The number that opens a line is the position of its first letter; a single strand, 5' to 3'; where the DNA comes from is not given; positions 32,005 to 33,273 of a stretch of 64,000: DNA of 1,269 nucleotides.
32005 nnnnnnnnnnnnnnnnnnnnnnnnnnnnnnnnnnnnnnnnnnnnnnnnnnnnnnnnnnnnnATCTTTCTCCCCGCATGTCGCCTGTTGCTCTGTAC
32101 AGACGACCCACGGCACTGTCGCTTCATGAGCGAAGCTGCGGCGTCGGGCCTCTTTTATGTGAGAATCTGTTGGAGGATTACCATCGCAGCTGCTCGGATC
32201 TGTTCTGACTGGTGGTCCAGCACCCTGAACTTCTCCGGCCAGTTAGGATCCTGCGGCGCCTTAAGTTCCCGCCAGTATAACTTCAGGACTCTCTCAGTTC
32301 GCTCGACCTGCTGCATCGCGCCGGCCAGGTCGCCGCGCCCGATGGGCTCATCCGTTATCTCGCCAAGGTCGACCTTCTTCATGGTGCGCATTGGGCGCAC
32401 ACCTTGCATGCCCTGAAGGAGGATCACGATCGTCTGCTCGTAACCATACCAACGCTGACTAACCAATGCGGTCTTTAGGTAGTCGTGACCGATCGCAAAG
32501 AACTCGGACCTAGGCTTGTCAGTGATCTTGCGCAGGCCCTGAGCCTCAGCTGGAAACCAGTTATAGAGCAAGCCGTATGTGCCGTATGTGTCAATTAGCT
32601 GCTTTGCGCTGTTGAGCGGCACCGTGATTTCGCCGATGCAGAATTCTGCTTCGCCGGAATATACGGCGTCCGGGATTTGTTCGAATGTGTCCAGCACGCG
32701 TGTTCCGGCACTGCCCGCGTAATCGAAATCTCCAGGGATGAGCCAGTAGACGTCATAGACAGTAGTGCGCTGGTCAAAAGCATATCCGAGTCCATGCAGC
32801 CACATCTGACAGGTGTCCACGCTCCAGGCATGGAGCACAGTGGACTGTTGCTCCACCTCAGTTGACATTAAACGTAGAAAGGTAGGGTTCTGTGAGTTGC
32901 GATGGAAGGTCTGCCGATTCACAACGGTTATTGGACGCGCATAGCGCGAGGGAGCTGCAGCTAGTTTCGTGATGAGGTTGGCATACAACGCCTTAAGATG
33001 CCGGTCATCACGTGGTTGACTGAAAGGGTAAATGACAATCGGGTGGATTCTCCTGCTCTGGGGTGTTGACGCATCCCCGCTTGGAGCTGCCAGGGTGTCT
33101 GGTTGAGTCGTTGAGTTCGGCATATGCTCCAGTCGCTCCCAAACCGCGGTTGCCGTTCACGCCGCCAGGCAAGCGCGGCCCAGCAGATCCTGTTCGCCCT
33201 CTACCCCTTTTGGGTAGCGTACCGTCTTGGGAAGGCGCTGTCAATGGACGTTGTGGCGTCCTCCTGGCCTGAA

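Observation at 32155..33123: Orphan 322-aa partner protein with Rossmann-like strand pattern and no known motifs, the lowest-GC gene in the window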

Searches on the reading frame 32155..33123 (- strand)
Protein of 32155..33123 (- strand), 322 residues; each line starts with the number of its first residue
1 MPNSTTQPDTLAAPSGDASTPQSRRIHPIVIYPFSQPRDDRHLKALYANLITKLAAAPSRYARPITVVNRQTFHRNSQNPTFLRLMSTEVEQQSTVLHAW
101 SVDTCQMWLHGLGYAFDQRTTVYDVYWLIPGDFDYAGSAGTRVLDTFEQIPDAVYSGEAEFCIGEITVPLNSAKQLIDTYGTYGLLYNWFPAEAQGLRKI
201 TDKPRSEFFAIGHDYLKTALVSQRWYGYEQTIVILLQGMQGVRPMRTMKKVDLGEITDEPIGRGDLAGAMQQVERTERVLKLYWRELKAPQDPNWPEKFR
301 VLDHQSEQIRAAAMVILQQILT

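Call 3: search_protein_families(library=pfam, proteins=[window:32155-33123:-], max_evalue=1)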
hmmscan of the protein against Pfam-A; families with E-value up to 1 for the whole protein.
window:32155-33123:- (322 aa): 0 families

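Call 4: search_protein_families(library=padloc, proteins=[window:32155-33123:-], max_evalue=1)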
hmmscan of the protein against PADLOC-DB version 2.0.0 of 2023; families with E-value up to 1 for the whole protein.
window:32155-33123:- (322 aa): 0 families

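Call 5: search_protein_families(library=ncbifam, proteins=[window:32155-33123:-], max_evalue=1)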
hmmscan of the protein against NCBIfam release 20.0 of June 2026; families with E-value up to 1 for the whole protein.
window:32155-33123:- (322 aa): 0 families

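Call 6: find_homologous_proteins(query=window:32155-33123:-, max_evalue=0.001)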
Query window:32155-33123:- (322 aa): 1764 proteins with E <= 0.001 among 5147 candidates; the best 120 are listed.
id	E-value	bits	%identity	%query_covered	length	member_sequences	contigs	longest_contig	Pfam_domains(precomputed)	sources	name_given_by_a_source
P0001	1.6e-172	591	80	98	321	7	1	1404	-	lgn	-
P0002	2.9e-170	583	80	97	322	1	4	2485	-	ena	-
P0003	2.2e-167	574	78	97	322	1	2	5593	-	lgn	-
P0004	7.7e-166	569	77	98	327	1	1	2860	-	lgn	-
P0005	9.2e-166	569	80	94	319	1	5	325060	-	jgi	jgi:hypothetical protein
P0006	3.6e-165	567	76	98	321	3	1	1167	-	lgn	-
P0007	6.2e-164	563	79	95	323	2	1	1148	-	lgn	-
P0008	7.1e-164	562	78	94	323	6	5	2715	-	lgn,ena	-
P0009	2.4e-163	561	77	96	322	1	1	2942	-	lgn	-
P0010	2.6e-162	557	79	96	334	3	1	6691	-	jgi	jgi:hypothetical protein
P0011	1.3e-161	555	78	94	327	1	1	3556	-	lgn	-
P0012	1.4e-161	555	77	96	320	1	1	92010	-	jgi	jgi:hypothetical protein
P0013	4.3e-161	553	78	95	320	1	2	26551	-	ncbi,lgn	ncbi:MAG: hypothetical protein ABJC13_23115 [Acidobacteriota bacterium]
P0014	5.0e-160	550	79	92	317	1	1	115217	-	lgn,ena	-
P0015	9.0e-159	546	73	99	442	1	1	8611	-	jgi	jgi:hypothetical protein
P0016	3.1e-158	544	100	74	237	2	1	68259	-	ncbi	-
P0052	6.0e-105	369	56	95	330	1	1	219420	-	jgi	jgi:hypothetical protein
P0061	9.6e-104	365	53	96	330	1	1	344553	-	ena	-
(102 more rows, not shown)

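Call 7: search_protein_families(library=phrogs, proteins=[window:32155-33123:-], max_evalue=1)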
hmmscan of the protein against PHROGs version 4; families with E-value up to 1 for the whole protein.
window:32155-33123:- (322 aa): 2 families
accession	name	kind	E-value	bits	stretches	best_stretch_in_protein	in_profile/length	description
phrog_935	-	unknown function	0.18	12.6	1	90-122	18-49/73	-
phrog_11962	-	unknown function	0.3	12.3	0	278-307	33-62/80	-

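Call 8: search_solved_structures(query=window:32155-33123:-, max_evalue=10)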
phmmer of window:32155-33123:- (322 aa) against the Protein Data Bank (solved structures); distinct sequences matched with E-value up to 10: 2.
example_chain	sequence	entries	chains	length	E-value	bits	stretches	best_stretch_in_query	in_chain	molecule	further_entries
1ind_H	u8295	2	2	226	1.3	11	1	67-138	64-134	IGG1-LAMBDA CHA255 FAB (HEAVY CHAIN)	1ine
9r1n_A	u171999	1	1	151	3.1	9.8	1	257-320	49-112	sc-apCC-4-DPH-2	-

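Call 10: find_encoding_contigs(protein=P0005, flank=8000, max_places=3)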
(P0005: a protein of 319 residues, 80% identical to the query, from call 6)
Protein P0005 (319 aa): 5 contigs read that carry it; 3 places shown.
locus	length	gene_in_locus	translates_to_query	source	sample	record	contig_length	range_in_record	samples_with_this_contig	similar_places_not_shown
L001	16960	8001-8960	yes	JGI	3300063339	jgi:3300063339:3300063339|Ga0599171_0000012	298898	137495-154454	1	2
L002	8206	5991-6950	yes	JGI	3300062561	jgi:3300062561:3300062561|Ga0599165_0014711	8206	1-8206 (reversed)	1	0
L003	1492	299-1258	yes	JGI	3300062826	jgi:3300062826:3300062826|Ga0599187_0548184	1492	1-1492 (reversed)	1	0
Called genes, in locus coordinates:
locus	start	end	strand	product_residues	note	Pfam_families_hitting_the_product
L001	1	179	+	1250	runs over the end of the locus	-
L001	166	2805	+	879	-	-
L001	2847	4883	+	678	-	PF02585:PIG-L, PF00535:Glycos_transf_2, PF13641:Glyco_tranf_2_3, PF10111:Glyco_tranf_2_2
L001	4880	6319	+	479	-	PF13692:Glyco_trans_1_4, PF00534:Glycos_transf_1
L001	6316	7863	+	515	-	PF00535:Glycos_transf_2 (weak), PF13641:Glyco_tranf_2_3 (faint), PF00535:Glycos_transf_2, PF13632:Glyco_trans_2_3 (weak)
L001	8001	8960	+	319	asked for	-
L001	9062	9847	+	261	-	-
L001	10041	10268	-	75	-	-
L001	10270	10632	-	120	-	PF13442:Cytochrome_CBB3, PF00034:Cytochrom_C (weak)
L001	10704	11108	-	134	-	PF13442:Cytochrome_CBB3, PF00034:Cytochrom_C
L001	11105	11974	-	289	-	PF00106:adh_short, PF08659:KR (weak), PF13561:adh_short_C2, PF00106:adh_short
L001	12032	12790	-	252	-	PF00730:HhH-GPD, PF00633:HHH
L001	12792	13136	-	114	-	PF04020:Phage_holin_4_2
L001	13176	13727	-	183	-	PF00293:NUDIX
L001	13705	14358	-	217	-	PF02622:DUF179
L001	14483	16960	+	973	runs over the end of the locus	PF00330:Aconitase, PF00694:Aconitase_C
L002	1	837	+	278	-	?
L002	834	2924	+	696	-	PF02585:PIG-L, PF00535:Glycos_transf_2, PF13641:Glyco_tranf_2_3, PF10111:Glyco_tranf_2_2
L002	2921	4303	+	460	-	PF13524:Glyco_trans_1_2 (faint), PF13692:Glyco_trans_1_4, PF00534:Glycos_transf_1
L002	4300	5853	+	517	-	PF00535:Glycos_transf_2 (weak), PF13641:Glyco_tranf_2_3 (faint), PF00535:Glycos_transf_2, PF13632:Glyco_trans_2_3 (weak)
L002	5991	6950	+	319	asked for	-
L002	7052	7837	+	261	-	-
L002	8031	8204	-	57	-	?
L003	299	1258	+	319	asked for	-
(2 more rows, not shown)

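Call 11: find_encoding_contigs(protein=P0061, flank=8000, max_places=3)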
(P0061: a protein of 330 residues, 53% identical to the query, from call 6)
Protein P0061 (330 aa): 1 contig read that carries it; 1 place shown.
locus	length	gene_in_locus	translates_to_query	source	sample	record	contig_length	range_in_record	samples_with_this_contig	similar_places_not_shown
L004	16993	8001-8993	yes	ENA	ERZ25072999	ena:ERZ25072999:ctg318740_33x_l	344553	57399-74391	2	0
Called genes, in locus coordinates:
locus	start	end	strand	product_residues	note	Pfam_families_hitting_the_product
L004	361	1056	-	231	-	PF14234:DUF4336 (faint)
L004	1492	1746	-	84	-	PF01986:DUF123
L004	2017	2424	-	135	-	PF01850:PIN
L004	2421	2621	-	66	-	PF09957:VapB_antitoxin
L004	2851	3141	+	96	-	-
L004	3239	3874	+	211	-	PF07929:PRiA4_ORF3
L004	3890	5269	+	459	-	-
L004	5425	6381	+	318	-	PF02899:Phage_int_SAM_1, PF13495:Phage_int_SAM_4 (weak), PF00589:Phage_integrase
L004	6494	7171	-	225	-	-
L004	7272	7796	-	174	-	PF10543:ORF6N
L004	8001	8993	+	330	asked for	-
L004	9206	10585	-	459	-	-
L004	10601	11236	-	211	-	PF07929:PRiA4_ORF3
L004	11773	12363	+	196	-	-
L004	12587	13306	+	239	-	PF00027:cNMP_binding, PF13545:HTH_Crp_2, PF00325:Crp (weak)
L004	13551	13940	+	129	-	PF00571:CBS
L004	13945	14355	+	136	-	PF13534:Fer4_17 (weak), PF13183:Fer4_8, PF13237:Fer4_10 (weak), PF13187:Fer4_9 (weak)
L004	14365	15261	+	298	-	PF02754:CCG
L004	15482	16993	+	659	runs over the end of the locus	PF00890:FAD_binding_2, PF01134:GIDA (faint), PF01266:DAO (weak), PF03486:HI0933_like (faint), PF07992:Pyr_redox_2 (weak), PF12831:FAD_oxidored, PF13450:NAD_binding_8 (weak), PF12838:Fer4_7 (weak), +3 more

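Call 14: find_related_loci(query=A1, collection=genome_contigs, flank=6000)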
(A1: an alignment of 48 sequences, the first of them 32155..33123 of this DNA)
Query A1 (322 aa) in genome_contigs; peptide patterns used: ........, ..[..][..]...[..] (x = any residue, [..] = any of these).
223 stretches matched a pattern; 140 encode a relative of the query (tblastn E <= 1e-3); the best 80 are kept; 80 distinct loci.
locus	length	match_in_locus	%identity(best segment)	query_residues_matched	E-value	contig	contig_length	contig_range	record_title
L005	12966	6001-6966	77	1-322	2e-173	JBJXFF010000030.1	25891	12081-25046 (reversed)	MAG: Pirellulaceae bacterium isolate F1F2.bin.526 k127_1085433, whole genome shotgun sequence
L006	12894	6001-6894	83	24-321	1e-171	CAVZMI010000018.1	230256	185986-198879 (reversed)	MAG: Ignavibacteriota bacterium isolate MFD04408.bin.2.180 genome assembly, contig: contig_51508, whole genome shotgun s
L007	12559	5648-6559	78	18-322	4e-165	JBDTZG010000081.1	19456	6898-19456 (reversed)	MAG: Acidobacteriota bacterium isolate cluster4_bin.160 NODE_5193_length_19456_cov_16.482346, whole genome shotgun seque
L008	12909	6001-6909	73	20-322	2e-153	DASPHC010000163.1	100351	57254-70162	MAG TPA_asm: Thermoanaerobaculia bacterium isolate SMAG_U11946 k141_5395068, whole genome shotgun sequence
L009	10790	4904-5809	58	22-321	1e-112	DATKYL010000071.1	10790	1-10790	MAG TPA_asm: Acidobacteriota bacterium isolate SMAG_U14218 k141_1697169, whole genome shotgun sequence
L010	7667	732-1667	53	20-321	8e-105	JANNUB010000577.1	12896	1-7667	MAG: Ignavibacteriota bacterium isolate SOY_30_metabat_287 SOY_30_k141_4236925, whole genome shotgun sequence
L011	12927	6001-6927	50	34-322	1e-98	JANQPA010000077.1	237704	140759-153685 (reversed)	MAG: Saprospiraceae bacterium isolate IP29b_bin.15 k99_3332242, whole genome shotgun sequence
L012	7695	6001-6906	51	13-321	5e-98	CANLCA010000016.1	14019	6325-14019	MAG: Verrucomicrobiales bacterium isolate TH-Jun18-99 genome assembly, contig: TH-Jun18-C9500, whole genome shotgun sequ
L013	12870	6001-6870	53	25-321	4e-97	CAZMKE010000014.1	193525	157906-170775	MAG TPA_asm: uncultured Verrucomicrobiota bacterium isolate SRP262948_co1_106 genome assembly, contig: NODE_62_length_19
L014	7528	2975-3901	49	7-321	9e-96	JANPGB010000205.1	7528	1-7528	MAG: Verrucomicrobiota bacterium isolate VAR_69_metabat_5 VAR_69_k141_4248671, whole genome shotgun sequence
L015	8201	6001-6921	50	5-321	1e-95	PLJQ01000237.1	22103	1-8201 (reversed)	MAG: Limisphaerales bacterium isolate palsa_1396 73.20110800_P1M.49_contig_47435, whole genome shotgun sequence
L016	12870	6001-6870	51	25-321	2e-95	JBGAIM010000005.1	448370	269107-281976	MAG: Limisphaerales bacterium isolate MAG_AAO_H125.05 AAOH125-5_opera_contig_75, whole genome shotgun sequence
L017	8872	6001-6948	48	1-321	1e-95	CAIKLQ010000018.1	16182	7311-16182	MAG: uncultured Verrucomicrobia bacterium isolate KTt_bin-1485 genome assembly, contig: bin-1485:0018/1053, whole genome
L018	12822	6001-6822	58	61-322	2e-95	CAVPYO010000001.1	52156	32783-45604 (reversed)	MAG: uncultured Alphaproteobacteria bacterium isolate MFD02138.bin.1.87 genome assembly, contig: contig_112937, whole ge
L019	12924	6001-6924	48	2-321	9e-95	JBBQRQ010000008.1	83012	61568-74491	MAG: Verrucomicrobiota bacterium isolate Co_metawrap_1697 Cmw_1697_k141_1904975_length_83012_cov_20.9990, whole genome s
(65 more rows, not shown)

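Call 19: predict_structure(alignment_id=A1)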
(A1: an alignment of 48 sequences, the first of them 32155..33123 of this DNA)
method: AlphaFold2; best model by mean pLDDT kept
length: 322 residues; sequences in the alignment: 48
mean_pLDDT: 92.3   pTM: 0.88
mean pLDDT of the five models: 92.3, 92.2, 91.7, 90.9, 90.8
residues with pLDDT >= 90: 276; 70-90: 21; 50-70: 12; < 50: 13
segments of 3 or more residues with pLDDT < 50: 1-3, 9-18
pLDDT, mean of each block of 10 residues (from residue 1): 48 49 91 94 97 97 98 98 97 98 96 97 97 95 97 98 95 91 98 98 96 97 93 97 97 89 79 96 96 97 97 93 79
secondary structure, 60 per line:
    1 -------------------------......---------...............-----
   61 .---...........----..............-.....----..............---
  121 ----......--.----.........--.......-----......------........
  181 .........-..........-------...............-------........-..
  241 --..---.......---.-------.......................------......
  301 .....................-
elements in order: E26-31 H41-55 E65-69 H70-75 H80-93 E95-99 H104-117 E125-130 H138-146 H149-155 E161-166 H173-189 H191-200 E208-212 H213-222 H230-237 E248-254 H266-288 H295-321

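Call 20: search_protein_families(library=pfam, proteins=[L001:9062-9847:+], max_evalue=0.01)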
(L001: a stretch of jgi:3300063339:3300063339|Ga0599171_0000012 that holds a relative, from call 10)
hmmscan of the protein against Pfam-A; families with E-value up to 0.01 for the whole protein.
L001:9062-9847:+ (261 aa): 0 families

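Call 23: search_solved_structures(query=A1, max_evalue=10, show_alignments=2)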
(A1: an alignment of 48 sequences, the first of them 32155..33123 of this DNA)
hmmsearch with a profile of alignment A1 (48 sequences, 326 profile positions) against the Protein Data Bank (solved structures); distinct sequences matched with E-value up to 10: 1.
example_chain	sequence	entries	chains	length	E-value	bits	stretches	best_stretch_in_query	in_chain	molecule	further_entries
1cbf_A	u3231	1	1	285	0.13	14.4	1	63-119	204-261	COBALT-PRECORRIN-4 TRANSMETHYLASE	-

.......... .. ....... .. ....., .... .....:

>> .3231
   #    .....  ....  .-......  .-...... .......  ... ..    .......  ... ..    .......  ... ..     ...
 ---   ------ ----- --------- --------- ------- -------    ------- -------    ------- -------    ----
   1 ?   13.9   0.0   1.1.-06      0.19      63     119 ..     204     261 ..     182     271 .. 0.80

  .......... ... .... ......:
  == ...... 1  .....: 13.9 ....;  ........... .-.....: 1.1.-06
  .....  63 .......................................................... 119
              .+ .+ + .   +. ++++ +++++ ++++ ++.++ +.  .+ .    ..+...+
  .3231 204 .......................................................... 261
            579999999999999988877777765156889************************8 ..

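Call 34: search_protein_families(library=pfam, alignment_id=A1, max_evalue=10)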
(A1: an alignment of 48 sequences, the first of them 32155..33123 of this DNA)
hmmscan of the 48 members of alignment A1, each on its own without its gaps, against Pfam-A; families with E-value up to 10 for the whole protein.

A. member 1, window:32155-33123:- (322 aa): 0 families

B. families by the number of members that match (of 48 scanned): 17 families
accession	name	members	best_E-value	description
PF08334.16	T2SSG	5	0.08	Type II secretion system (T2SS), protein G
PF13429.12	TPR_15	3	0.011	Tetratricopeptide repeat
PF11120.13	CBP_BcsF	2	0.062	Cellulose biosynthesis protein BcsF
PF07229.18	VirE2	1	0.0044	VirE2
PF07998.17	Peptidase_M54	1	0.026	Peptidase family M54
PF13167.11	GTP-bdg_N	1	0.069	GTP-binding GTPase N-terminal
PF17948.6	DnaT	1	0.07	DnaT DNA-binding domain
PF23327.1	Chromo_MORC2_6th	1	0.078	ATPase MORC2, chromo domain-like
PF07701.20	HNOBA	1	0.081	Heme NO binding associated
PF07627.16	PSCyt3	1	0.085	Protein of unknown function (DUF1588)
PF21715.3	CggR_N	1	0.1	CggR N-terminal DNA binding domain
PF08969.16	USP8_dimer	1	0.16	USP8 dimerisation domain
PF21775.3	PutA_1st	1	0.16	PutA, RHH domain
PF10079.15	Rossmann-like_BshC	1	0.17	Bacillithiol biosynthesis BshC, N-terminal Rossmann-like domain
PF21081.2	Methyltrans_Mon_3rd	1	0.18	Virus-capping methyltransferase, C-terminal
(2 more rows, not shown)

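Call 37: find_related_loci(query=window:32155-33123:-, collection=metagenome_contigs, flank=4000)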
Query window:32155-33123:- (322 aa) in metagenome_contigs; peptide patterns used: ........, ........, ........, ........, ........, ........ (x = any residue, [..] = any of these).
282 stretches matched a pattern; 224 encode a relative of the query (tblastn E <= 1e-3); the best 80 are kept; 80 distinct loci.
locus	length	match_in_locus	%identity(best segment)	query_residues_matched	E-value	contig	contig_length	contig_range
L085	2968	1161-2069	78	19-321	5e-179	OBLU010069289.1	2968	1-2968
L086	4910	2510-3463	73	2-321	1e-165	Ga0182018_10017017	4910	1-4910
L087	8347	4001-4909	73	20-322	9e-154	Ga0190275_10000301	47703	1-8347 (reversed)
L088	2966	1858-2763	59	23-321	2e-126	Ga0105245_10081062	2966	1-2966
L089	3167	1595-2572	57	5-321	1e-117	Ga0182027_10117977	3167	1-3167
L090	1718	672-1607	58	20-322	2e-122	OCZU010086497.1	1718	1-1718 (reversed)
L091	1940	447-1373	59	23-321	4e-121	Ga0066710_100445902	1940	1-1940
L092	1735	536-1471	58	20-322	1e-119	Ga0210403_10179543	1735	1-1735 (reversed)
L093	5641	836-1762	56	23-322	8e-106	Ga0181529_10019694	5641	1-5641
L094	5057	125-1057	53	16-316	8e-105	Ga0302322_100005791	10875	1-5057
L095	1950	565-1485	52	25-321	1e-108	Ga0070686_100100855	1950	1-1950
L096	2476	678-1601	54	24-321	1e-106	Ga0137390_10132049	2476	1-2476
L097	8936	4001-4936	54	14-316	2e-101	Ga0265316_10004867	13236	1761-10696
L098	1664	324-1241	53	26-321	9e-106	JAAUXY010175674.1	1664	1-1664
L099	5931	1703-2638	49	3-321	2e-98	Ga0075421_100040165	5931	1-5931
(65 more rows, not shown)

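Call 40: find_encoding_contigs(protein=P0016, flank=3000, max_places=2)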
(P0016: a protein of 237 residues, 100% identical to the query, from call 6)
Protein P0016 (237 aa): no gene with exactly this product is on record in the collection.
